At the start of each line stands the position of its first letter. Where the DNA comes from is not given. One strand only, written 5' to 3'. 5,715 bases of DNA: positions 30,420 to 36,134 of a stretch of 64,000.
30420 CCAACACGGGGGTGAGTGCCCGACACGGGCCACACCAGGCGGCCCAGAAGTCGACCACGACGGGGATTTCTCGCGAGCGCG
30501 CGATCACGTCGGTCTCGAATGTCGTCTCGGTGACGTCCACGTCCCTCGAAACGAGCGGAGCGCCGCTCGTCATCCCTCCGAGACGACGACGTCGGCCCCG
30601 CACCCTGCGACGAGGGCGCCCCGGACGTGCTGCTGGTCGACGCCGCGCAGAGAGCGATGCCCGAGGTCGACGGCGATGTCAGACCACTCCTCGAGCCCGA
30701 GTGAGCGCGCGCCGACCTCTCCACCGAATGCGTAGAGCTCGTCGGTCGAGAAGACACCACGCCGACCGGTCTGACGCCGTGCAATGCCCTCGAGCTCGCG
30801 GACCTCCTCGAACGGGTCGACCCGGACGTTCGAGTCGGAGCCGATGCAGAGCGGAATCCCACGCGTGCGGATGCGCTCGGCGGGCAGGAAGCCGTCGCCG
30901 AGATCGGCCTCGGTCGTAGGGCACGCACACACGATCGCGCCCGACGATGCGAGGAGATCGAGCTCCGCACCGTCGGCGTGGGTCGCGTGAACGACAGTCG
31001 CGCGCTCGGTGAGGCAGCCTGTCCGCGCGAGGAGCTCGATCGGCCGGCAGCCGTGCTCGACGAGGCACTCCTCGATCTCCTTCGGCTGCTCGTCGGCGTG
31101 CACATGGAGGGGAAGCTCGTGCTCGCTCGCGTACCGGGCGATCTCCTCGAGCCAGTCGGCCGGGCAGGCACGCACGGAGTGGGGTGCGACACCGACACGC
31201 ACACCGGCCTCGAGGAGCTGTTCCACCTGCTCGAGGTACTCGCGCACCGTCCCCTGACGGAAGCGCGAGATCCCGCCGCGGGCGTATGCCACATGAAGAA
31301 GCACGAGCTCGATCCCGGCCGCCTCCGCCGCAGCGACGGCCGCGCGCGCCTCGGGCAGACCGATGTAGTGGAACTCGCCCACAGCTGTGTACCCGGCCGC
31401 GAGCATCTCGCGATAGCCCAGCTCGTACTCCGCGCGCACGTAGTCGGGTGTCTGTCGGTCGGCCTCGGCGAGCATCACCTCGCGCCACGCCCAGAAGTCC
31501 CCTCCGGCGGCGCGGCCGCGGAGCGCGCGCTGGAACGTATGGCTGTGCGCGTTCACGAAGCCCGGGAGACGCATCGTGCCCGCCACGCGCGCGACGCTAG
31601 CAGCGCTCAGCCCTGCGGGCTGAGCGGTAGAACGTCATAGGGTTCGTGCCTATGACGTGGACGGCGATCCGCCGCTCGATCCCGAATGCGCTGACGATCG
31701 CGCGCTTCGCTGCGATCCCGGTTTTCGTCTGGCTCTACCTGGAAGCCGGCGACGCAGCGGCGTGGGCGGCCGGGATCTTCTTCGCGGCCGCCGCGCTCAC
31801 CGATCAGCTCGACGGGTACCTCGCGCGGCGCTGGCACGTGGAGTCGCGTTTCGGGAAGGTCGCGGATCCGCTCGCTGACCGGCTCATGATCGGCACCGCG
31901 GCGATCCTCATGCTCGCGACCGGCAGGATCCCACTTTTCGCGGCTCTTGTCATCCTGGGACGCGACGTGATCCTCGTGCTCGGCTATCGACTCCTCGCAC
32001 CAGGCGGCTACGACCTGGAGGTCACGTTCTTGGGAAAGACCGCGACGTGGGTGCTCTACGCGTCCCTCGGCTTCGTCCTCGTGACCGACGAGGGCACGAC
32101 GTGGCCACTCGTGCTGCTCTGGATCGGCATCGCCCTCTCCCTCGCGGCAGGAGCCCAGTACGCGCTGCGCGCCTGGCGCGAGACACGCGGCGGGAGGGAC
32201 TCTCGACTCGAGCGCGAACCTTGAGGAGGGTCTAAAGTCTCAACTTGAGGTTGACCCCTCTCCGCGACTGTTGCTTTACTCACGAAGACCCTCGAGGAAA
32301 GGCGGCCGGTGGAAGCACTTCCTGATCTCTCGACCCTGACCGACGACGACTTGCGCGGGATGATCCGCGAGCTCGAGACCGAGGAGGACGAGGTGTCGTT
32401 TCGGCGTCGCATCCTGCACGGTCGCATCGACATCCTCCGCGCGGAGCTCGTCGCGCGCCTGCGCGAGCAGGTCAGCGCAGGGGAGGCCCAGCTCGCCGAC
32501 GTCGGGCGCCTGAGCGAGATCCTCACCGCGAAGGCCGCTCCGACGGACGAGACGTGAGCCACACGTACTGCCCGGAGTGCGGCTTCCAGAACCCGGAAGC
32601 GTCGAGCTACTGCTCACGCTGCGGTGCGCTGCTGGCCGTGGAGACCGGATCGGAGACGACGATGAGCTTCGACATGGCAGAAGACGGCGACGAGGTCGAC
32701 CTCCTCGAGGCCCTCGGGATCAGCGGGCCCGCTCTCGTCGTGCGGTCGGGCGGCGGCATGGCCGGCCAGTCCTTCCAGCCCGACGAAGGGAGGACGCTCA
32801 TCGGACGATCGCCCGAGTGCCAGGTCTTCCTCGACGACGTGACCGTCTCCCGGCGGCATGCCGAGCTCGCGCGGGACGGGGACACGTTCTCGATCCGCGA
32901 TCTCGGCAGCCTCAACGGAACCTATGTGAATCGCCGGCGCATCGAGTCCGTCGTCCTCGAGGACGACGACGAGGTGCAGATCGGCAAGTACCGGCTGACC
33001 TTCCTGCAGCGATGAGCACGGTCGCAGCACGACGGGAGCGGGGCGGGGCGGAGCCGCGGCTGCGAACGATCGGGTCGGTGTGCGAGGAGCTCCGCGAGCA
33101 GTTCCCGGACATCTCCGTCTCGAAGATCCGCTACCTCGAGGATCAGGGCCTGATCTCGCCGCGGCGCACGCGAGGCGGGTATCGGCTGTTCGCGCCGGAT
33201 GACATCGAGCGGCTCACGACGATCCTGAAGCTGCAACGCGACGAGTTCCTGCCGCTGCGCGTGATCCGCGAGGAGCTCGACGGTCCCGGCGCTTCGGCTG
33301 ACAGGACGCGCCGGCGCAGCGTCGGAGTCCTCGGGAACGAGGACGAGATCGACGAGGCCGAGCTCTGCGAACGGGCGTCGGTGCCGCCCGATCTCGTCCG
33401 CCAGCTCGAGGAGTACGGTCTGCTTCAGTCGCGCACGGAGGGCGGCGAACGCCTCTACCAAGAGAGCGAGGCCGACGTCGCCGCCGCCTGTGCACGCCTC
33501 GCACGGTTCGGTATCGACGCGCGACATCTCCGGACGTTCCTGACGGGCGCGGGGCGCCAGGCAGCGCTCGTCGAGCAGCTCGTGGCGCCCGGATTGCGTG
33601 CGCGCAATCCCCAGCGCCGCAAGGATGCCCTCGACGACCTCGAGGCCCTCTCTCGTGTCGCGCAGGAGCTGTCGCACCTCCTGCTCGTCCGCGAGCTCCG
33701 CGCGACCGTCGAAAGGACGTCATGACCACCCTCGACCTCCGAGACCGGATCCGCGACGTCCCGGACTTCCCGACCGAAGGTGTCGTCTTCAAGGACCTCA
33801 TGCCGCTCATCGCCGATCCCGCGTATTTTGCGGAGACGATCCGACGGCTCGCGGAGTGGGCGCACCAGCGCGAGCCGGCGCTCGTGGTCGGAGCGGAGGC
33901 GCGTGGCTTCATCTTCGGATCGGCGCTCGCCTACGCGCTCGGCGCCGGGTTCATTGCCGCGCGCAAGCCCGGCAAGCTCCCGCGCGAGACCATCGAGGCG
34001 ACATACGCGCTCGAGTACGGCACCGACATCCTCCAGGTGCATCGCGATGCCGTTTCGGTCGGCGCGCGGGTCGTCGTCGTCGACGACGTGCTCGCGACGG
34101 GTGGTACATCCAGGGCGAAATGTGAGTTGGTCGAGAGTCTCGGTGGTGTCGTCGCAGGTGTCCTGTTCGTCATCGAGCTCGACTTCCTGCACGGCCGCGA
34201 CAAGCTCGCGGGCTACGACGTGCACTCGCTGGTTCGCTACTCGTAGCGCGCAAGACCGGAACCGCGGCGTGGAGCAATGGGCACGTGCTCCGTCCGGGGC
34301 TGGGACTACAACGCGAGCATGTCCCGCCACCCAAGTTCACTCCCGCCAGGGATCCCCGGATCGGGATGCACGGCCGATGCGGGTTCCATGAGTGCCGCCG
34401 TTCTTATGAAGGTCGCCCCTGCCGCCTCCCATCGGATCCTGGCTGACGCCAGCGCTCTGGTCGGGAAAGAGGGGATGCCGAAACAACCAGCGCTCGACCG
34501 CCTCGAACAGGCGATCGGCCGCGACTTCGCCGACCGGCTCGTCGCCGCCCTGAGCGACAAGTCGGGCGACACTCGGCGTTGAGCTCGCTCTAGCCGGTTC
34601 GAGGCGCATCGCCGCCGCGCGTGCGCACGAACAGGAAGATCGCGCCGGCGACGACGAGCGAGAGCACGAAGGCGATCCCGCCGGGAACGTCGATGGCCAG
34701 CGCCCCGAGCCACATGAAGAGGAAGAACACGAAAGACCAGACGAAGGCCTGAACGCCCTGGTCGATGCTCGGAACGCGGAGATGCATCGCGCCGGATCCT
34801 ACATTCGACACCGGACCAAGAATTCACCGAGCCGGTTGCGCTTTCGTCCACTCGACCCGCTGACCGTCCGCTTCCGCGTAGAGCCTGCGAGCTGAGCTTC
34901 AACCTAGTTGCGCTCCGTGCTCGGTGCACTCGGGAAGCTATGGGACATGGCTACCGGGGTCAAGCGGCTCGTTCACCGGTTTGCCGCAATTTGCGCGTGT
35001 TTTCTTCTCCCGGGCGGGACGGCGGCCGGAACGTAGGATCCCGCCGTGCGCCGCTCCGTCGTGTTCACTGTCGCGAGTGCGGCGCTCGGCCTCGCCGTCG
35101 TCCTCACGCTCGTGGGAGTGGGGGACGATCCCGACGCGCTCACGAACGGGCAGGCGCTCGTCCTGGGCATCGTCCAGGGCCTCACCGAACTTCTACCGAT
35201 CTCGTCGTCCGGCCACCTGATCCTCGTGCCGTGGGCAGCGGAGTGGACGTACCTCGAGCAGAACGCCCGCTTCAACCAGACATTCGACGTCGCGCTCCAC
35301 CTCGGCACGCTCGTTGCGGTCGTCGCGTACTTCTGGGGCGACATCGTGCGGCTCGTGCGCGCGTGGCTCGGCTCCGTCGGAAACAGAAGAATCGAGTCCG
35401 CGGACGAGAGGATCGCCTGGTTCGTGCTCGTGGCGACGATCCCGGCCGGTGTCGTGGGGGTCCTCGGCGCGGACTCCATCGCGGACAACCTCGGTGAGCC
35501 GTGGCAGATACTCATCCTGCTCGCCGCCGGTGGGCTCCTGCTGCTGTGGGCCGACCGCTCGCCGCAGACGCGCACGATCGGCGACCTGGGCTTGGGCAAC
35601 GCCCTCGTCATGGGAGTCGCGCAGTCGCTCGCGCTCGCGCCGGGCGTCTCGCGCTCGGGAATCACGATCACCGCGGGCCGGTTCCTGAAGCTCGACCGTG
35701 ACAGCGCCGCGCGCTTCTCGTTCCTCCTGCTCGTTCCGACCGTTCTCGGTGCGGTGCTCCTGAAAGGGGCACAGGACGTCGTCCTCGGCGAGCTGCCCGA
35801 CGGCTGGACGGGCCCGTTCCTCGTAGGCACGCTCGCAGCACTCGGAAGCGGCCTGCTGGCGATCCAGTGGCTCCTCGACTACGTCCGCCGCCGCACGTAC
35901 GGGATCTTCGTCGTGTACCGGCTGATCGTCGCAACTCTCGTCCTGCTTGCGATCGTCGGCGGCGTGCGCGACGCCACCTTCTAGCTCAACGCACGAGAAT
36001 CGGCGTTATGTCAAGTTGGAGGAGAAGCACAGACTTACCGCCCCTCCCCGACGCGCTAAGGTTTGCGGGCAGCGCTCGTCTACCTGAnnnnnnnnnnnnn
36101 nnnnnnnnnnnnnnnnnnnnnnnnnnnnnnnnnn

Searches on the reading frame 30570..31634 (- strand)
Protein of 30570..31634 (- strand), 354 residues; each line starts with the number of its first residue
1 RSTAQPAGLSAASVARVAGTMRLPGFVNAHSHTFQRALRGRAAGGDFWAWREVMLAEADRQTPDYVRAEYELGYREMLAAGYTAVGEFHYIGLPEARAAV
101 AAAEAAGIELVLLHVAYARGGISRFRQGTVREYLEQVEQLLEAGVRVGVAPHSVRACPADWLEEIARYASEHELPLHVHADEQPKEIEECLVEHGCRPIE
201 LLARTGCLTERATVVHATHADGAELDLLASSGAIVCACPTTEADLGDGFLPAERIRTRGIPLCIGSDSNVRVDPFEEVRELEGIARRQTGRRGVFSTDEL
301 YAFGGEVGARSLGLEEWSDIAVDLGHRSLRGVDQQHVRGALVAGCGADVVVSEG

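Call 26: search_protein_families(library=pfam, proteins=[window:30570-31634:-], max_evalue=0.0001)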
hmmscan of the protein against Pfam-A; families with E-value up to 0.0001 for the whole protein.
window:30570-31634:- (354 aa): 2 families
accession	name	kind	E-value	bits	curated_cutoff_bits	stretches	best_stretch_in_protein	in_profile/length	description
PF01979.26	Amidohydro_1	-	2.6e-36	126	25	1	23-315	3-301/345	Amidohydrolase family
PF07969.17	Amidohydro_3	-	2.2e-10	41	29.7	1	57-351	148-443/472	Amidohydrolase family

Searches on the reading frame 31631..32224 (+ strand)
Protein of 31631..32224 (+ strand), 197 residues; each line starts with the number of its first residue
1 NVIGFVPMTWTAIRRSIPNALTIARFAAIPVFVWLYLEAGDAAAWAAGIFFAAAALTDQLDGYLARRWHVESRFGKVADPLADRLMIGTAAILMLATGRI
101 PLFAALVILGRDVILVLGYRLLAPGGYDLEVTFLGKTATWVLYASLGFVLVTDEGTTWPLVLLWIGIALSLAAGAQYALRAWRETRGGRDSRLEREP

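Call 26: search_protein_families(library=pfam, proteins=[window:31631-32224:+], max_evalue=0.0001)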
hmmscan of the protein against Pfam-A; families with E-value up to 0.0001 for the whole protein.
window:31631-32224:+ (197 aa): 1 family
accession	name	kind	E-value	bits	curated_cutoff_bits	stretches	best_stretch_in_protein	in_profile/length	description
PF01066.26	CDP-OH_P_transf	-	1.2e-34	120.4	22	1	16-170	2-150/152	CDP-alcohol phosphatidyltransferase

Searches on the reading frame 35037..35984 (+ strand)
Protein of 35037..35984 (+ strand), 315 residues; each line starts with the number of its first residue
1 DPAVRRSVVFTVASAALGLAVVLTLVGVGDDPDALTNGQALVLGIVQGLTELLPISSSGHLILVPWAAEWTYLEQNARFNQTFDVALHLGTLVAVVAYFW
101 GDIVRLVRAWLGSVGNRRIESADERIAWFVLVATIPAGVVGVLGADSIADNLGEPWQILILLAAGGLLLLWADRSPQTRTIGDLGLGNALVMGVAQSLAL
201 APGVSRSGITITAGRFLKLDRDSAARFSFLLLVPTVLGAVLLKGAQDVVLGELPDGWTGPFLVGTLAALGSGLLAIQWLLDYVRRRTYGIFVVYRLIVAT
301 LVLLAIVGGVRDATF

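Call 26: search_protein_families(library=pfam, proteins=[window:35037-35984:+], max_evalue=0.0001)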
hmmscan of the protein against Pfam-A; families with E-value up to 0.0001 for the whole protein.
window:35037-35984:+ (315 aa): 1 family
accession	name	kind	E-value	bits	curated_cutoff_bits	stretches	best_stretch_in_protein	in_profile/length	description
PF02673.24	BacA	-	1.4e-79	267.9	33.4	1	40-300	1-256/257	Bacitracin resistance protein BacA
